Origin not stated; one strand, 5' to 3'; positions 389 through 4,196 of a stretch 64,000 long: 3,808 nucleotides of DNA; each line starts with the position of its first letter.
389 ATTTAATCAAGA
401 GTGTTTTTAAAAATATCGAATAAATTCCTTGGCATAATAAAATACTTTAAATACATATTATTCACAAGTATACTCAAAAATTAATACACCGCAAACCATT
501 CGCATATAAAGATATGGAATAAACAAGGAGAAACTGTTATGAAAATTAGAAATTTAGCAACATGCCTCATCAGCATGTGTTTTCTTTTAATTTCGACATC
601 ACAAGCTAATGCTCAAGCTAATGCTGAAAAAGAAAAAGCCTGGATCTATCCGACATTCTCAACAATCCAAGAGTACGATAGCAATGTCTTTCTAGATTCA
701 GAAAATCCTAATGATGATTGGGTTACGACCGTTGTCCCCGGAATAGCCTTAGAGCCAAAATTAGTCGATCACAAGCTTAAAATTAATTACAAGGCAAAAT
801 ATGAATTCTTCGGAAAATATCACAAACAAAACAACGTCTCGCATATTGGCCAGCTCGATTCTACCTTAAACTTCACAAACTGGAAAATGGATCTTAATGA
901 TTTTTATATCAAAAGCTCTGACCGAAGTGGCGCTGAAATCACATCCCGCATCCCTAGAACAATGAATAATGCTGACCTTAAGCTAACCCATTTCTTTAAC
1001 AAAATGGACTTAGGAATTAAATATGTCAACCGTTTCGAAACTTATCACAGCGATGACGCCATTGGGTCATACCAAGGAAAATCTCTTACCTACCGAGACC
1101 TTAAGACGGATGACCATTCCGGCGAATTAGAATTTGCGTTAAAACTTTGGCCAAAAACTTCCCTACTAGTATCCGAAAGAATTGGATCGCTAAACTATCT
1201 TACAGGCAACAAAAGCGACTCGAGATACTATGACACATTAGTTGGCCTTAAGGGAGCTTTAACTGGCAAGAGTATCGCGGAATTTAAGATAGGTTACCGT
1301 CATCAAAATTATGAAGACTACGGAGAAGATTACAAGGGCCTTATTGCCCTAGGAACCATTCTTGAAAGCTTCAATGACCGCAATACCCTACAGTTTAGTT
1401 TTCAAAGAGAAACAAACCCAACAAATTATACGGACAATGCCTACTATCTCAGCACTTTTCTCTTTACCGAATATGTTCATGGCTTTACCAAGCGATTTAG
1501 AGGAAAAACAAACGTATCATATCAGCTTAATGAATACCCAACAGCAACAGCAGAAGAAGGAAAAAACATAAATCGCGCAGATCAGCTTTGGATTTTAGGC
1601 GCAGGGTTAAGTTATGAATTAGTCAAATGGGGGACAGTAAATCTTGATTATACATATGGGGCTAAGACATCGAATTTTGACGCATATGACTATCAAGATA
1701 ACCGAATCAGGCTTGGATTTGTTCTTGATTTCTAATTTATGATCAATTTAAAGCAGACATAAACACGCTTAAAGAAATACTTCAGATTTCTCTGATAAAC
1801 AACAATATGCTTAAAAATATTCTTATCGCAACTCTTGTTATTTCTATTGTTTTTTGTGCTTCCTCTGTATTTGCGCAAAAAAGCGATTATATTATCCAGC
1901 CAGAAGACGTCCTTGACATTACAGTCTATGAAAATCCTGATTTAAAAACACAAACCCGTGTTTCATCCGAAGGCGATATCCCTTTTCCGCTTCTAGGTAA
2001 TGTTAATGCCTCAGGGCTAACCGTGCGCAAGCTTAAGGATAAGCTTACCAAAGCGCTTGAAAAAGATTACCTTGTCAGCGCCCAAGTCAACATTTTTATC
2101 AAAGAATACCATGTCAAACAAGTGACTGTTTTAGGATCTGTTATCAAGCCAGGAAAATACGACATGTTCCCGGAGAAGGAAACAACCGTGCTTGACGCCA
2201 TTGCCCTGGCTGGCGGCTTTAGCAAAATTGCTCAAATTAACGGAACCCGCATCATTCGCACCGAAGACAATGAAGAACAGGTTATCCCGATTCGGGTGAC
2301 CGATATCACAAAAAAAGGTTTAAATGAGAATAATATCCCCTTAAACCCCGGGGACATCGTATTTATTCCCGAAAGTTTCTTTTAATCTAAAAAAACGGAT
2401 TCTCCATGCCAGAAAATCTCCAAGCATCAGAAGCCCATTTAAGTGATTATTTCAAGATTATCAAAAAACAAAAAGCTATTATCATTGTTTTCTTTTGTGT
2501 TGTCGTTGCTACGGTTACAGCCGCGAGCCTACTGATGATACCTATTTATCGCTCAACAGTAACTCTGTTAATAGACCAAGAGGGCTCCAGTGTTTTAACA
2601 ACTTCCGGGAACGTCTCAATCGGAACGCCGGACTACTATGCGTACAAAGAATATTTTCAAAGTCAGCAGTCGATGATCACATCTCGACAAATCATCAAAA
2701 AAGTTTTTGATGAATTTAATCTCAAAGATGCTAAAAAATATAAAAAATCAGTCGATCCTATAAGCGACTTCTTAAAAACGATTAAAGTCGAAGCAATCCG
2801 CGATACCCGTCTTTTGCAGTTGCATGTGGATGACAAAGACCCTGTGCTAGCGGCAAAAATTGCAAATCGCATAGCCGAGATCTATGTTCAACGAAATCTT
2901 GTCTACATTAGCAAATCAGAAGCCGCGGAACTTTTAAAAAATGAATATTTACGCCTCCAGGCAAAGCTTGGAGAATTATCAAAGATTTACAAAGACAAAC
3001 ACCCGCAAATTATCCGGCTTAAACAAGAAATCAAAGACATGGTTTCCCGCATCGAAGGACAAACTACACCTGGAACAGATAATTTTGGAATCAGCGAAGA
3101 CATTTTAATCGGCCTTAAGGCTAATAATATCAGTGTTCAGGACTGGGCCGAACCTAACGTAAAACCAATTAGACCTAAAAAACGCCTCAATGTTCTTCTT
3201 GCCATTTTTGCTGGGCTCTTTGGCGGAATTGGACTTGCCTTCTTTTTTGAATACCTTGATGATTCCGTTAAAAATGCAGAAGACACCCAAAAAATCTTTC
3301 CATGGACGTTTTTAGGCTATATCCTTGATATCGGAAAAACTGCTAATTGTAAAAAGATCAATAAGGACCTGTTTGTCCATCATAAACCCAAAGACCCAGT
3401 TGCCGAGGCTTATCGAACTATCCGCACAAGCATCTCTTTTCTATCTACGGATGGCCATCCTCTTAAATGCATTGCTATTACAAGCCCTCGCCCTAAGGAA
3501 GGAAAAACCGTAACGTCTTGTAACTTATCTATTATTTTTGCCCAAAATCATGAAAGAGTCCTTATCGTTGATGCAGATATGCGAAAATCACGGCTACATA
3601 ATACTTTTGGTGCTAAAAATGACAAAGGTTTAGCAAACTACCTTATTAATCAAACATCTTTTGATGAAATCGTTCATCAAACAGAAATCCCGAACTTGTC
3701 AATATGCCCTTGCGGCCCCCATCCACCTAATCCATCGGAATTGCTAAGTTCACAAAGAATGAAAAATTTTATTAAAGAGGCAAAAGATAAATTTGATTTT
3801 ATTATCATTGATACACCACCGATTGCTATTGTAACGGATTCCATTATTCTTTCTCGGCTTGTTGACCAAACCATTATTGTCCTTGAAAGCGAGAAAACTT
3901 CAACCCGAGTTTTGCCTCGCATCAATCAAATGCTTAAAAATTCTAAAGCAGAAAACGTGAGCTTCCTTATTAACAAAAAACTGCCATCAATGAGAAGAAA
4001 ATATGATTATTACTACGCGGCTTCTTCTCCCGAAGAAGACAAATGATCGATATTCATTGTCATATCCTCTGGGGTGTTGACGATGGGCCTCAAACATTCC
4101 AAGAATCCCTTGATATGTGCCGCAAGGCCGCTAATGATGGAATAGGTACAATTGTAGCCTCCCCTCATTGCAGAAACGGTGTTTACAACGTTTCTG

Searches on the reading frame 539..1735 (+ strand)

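Call 74: search_protein_families(library=pfam, proteins=[window:539-1735:+], max_evalue=0.001)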
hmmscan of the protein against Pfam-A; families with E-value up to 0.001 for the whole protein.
window:539-1735:+ (398 aa): 1 family
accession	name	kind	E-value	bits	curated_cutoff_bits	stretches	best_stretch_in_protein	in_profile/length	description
PF10082.15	BBP2_2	-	7.8e-21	74.8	23.7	1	36-396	15-376/378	Putative beta-barrel porin 2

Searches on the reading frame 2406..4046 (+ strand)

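Call 74: search_protein_families(library=pfam, proteins=[window:2406-4046:+], max_evalue=0.001)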
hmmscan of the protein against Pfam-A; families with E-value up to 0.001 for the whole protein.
window:2406-4046:+ (546 aa): 7 families
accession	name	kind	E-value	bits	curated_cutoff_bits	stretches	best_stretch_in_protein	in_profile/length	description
PF13614.12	AAA_31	-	2.3e-18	67.2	27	1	354-516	2-170/177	AAA domain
PF02706.20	Wzz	-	4.7e-08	33.7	25.5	1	12-103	5-90/91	Chain length determinant protein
PF01656.29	CbiA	-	1.7e-07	31.7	25.4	1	356-464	1-70/125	CobQ/CobB/MinD/ParA nucleotide binding domain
PF13807.11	GNVR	-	2.1e-07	31.2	27.7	1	238-280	37-79/82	G-rich domain on putative tyrosine kinase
PF10609.15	ParA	-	6.1e-06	26.3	27.1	1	355-523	5-173/246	NUBPL iron-transfer P-loop NTPase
PF06564.18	CBP_BcsQ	-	0.00028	20.9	21.3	1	355-530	3-176/234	Cellulose biosynthesis protein BcsQ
PF02374.21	ArsA_ATPase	-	0.00058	19.6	24.3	0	444-535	108-193/305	Anion-transporting ATPase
